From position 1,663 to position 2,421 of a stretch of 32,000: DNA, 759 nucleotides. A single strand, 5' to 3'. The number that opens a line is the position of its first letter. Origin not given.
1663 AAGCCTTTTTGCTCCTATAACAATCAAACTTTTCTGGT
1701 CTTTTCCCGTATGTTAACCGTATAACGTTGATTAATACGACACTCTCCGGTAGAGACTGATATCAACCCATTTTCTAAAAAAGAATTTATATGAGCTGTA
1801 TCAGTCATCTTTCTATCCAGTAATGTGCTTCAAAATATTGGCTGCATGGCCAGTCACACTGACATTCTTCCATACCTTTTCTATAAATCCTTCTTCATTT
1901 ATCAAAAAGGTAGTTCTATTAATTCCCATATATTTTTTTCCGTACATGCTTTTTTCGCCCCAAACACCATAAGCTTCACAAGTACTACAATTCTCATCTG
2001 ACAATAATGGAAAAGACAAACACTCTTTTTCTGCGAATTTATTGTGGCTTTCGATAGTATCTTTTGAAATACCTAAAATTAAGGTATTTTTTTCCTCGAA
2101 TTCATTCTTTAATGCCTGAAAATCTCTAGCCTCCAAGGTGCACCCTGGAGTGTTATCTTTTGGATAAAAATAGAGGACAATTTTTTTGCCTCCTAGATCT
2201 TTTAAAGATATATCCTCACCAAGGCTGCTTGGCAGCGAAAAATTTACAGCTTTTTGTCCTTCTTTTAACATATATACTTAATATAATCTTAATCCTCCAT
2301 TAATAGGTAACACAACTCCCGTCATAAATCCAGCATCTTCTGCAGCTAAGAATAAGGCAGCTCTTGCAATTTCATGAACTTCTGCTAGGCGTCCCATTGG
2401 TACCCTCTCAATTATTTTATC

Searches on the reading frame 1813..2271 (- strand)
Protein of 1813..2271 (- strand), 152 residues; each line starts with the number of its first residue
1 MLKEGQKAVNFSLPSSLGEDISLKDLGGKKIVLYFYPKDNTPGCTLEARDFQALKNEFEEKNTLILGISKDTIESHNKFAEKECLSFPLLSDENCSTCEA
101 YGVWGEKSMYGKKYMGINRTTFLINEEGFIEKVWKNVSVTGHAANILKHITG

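Call 43: search_protein_families(library=pfam, proteins=[window:1813-2271:-], max_evalue=0.001)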
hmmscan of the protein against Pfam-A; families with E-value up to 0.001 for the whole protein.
window:1813-2271:- (152 aa): 3 families
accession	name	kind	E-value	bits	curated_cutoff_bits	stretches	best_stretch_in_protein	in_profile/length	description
PF00578.27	AhpC-TSA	-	2.2e-39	134.7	26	1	5-132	2-123/124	AhpC/TSA family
PF08534.16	Redoxin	-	2.2e-19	70.1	26.6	1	3-134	1-132/148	Redoxin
PF13911.12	AhpC-TSA_2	-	0.00027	21.7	27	1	51-138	2-75/114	AhpC/TSA antioxidant enzyme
